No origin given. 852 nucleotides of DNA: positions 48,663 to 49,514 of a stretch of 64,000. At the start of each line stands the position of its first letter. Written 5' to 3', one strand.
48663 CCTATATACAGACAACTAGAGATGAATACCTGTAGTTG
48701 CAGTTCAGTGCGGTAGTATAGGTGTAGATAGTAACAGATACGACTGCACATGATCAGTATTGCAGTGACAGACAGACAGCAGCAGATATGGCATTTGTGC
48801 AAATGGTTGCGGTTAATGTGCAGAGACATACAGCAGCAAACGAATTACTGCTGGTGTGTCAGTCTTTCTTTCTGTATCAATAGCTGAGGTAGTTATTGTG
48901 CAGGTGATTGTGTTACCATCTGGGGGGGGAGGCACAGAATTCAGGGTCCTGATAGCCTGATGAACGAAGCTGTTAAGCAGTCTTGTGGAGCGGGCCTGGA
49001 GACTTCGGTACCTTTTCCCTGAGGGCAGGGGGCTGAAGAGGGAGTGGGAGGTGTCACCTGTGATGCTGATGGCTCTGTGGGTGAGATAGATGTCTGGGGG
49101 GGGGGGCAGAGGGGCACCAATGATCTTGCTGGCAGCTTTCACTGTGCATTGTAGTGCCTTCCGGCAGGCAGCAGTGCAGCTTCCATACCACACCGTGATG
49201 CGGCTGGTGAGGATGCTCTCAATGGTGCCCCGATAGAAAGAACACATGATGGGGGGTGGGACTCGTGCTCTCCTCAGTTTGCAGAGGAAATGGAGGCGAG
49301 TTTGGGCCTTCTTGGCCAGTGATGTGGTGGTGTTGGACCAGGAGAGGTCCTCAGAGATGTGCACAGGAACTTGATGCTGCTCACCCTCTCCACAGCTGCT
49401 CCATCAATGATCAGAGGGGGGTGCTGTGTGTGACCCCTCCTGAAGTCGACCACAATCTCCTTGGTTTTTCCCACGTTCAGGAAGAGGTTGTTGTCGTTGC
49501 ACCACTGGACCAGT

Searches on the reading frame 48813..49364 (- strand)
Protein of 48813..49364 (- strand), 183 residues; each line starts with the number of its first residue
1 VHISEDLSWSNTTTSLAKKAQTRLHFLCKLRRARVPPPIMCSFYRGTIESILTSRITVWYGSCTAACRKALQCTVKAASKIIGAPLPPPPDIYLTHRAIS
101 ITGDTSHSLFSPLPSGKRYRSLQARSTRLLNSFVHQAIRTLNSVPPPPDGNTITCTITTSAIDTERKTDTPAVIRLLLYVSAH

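Call 16: search_protein_families(library=pfam, proteins=[window:48813-49364:-], max_evalue=0.01)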
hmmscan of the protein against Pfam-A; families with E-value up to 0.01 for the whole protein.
window:48813-49364:- (183 aa): 1 family
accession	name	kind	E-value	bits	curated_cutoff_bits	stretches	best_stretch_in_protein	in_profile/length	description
PF09004.15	ALKBH8_N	-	4.2e-18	65.1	21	1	9-50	1-42/42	Alkylated DNA repair protein alkB homolog 8, N-terminal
